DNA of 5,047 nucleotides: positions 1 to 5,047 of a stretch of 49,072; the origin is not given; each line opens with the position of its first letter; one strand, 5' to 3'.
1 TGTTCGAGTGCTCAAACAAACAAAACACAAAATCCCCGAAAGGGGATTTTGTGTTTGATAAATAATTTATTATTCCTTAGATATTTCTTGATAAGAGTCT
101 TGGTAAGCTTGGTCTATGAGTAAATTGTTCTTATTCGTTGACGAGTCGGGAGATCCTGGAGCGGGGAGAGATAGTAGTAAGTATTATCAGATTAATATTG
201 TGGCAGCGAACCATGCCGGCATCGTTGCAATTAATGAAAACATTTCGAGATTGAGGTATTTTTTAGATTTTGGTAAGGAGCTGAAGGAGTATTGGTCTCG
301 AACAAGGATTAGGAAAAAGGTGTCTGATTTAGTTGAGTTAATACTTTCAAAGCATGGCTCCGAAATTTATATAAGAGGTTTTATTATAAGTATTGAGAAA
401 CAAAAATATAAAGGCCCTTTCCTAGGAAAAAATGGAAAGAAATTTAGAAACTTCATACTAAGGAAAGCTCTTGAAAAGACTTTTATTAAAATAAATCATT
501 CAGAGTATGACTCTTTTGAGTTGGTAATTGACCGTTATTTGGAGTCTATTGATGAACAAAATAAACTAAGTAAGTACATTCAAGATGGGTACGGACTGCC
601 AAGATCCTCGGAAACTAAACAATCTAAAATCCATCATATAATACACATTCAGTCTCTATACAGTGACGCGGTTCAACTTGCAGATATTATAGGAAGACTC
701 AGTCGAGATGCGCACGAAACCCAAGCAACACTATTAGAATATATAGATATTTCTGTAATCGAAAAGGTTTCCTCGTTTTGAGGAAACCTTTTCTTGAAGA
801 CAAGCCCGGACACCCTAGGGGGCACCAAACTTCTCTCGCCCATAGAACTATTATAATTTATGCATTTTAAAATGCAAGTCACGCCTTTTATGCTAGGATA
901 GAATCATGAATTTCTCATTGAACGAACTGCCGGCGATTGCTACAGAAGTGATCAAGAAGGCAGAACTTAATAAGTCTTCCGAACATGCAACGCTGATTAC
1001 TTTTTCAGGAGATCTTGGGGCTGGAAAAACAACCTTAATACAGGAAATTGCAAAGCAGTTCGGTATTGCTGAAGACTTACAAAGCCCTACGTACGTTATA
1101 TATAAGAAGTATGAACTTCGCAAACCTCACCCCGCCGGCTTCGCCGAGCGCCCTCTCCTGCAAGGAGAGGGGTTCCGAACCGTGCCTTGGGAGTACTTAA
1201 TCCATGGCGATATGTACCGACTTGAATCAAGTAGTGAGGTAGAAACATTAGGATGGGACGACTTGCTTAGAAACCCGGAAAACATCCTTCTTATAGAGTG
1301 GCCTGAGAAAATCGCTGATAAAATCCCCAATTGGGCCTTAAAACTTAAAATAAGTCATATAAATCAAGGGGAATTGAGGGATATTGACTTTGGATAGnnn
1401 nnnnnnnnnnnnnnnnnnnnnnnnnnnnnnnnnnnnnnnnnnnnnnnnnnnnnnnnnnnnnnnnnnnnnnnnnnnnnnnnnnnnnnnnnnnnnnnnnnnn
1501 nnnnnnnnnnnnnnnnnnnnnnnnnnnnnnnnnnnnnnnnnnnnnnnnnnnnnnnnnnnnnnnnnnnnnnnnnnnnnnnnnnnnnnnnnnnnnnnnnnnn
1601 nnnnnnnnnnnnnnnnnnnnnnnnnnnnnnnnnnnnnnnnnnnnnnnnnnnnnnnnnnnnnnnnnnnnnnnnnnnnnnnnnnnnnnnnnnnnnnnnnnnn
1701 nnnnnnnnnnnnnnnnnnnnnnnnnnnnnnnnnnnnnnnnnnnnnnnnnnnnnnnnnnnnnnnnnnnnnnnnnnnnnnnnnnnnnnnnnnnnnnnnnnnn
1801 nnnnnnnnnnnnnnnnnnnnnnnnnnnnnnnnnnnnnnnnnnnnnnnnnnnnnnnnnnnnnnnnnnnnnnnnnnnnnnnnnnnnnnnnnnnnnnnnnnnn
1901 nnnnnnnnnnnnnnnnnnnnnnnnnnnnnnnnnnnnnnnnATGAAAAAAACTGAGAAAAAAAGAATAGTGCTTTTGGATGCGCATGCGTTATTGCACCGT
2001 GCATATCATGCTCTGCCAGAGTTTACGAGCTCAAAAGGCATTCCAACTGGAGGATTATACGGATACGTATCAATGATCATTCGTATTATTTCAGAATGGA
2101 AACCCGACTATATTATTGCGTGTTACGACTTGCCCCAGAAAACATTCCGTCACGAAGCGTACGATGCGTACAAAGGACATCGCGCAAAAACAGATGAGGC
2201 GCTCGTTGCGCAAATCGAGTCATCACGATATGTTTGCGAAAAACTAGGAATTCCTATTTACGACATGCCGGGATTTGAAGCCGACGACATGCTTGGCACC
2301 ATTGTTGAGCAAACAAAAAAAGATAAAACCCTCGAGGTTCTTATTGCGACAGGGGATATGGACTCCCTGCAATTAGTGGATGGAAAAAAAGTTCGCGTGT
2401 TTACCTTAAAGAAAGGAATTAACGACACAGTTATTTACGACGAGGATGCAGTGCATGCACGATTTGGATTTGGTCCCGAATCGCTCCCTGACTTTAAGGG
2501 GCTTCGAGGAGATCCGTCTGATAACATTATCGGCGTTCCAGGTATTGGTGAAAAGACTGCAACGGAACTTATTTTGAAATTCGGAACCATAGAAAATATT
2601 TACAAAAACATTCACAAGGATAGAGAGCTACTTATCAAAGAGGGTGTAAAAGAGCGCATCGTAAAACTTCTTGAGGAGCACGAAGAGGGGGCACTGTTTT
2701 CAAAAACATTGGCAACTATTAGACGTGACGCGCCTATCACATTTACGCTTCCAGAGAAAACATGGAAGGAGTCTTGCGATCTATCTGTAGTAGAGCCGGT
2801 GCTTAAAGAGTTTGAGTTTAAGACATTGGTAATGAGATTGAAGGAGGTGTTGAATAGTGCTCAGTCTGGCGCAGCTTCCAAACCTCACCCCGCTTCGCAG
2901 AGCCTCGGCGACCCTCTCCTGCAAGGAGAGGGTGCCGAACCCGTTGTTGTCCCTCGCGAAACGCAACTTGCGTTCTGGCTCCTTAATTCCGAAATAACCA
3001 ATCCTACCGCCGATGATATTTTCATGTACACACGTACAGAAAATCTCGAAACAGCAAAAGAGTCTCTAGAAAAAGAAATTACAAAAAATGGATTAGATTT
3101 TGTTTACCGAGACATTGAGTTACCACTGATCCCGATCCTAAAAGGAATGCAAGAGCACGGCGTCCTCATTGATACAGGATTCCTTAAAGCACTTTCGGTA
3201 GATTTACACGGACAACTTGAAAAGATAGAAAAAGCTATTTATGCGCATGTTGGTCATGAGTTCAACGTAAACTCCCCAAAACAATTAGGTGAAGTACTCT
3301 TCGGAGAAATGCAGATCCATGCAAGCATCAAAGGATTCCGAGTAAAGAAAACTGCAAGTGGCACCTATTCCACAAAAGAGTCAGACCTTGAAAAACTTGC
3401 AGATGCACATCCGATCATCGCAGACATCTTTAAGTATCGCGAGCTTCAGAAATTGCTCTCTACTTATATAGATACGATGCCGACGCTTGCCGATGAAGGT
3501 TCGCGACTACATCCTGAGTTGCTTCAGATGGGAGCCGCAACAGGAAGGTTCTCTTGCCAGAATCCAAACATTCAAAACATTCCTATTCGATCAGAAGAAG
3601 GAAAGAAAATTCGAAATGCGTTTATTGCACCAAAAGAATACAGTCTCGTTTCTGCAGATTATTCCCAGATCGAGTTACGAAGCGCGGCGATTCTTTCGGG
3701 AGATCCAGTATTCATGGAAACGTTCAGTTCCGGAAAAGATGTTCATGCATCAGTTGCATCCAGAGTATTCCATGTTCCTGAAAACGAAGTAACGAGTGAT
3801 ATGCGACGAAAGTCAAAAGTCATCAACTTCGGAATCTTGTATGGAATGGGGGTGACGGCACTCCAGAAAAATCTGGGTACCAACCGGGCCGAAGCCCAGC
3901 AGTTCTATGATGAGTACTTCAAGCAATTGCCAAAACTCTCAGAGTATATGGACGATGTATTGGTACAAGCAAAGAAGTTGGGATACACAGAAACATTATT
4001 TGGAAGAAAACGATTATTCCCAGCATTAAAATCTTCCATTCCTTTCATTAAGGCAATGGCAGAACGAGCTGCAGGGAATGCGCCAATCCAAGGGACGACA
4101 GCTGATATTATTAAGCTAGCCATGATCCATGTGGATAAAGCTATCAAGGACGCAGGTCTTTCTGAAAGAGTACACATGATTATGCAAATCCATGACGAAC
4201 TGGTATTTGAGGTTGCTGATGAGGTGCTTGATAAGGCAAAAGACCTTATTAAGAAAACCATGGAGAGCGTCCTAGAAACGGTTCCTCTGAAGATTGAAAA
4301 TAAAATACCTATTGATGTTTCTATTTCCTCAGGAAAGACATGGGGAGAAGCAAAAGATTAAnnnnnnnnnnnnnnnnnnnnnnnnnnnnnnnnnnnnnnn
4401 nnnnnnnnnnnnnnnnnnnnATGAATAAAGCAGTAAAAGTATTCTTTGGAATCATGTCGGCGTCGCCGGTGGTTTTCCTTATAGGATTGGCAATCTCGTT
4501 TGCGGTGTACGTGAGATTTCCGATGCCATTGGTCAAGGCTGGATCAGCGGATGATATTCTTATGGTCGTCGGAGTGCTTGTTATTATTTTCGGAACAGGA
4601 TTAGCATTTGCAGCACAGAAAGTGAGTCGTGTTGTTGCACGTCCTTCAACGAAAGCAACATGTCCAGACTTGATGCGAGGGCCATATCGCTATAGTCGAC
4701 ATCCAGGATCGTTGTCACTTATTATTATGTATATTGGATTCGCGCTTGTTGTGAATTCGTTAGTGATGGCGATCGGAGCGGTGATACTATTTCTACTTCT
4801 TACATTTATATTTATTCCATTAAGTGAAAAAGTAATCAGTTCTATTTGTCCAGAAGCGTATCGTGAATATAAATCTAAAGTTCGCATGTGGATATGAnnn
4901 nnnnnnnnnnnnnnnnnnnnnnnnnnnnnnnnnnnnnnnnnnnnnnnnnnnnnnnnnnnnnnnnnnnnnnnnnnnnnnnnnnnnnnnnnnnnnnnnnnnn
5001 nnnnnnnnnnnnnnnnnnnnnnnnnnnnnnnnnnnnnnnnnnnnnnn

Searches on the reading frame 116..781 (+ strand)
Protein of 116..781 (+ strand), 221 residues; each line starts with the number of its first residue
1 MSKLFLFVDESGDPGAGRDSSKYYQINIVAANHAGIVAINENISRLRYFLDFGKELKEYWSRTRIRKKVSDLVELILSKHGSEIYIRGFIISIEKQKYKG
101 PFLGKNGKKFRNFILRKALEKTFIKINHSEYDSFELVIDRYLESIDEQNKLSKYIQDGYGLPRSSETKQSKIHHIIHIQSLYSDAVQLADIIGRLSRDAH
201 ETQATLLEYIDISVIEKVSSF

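Call 72: search_protein_families(library=pfam, proteins=[window:116-781:+], max_evalue=0.00001)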
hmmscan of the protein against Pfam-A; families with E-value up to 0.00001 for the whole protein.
window:116-781:+ (221 aa): 1 family
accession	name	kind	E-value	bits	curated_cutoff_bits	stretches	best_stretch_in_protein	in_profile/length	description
PF12686.12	DUF3800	-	5.6e-07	30.8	21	1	5-192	1-142/149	Protein of unknown function (DUF3800)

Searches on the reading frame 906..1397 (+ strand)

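Call 72: search_protein_families(library=pfam, proteins=[window:906-1397:+], max_evalue=0.00001)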
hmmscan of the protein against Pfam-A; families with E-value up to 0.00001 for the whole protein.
window:906-1397:+ (163 aa): 1 family
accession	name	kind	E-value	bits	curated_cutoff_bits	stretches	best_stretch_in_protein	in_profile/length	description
PF02367.23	TsaE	-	1.2e-28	100.1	26.6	2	20-72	13-65/128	Threonylcarbamoyl adenosine biosynthesis protein TsaE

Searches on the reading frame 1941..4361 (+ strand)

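Call 72: search_protein_families(library=pfam, proteins=[window:1941-4361:+], max_evalue=0.00001)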
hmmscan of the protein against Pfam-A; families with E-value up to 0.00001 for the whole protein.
window:1941-4361:+ (806 aa): 3 families
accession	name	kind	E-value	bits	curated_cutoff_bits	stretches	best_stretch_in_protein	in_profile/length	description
PF00476.26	DNA_pol_A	-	3.3e-138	461.2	34.3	1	415-803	4-381/381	DNA polymerase family A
PF02739.22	5_3_exonuc_N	-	2.2e-48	164.5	34.3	1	9-176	2-164/164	5'-3' exonuclease, N-terminal resolvase-like domain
PF01367.25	5_3_exonuc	-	5.1e-27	94.6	40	1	179-276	3-92/97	5'-3' exonuclease, C-terminal SAM fold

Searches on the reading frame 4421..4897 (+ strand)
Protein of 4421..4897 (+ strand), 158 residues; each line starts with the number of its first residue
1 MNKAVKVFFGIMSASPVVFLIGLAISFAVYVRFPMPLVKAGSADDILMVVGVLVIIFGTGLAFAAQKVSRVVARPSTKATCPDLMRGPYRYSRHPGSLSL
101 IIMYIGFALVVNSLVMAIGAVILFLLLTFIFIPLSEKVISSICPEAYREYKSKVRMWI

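Call 72: search_protein_families(library=pfam, proteins=[window:4421-4897:+], max_evalue=0.00001)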
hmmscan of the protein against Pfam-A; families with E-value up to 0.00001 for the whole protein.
window:4421-4897:+ (158 aa): 2 families
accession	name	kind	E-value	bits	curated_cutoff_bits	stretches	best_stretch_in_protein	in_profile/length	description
PF06966.17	DUF1295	-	2.6e-08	34.1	20.4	1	27-154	97-235/235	Protein of unknown function (DUF1295)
PF04191.18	PEMT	-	2.1e-06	28.5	25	1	48-137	3-95/105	Phospholipid methyltransferase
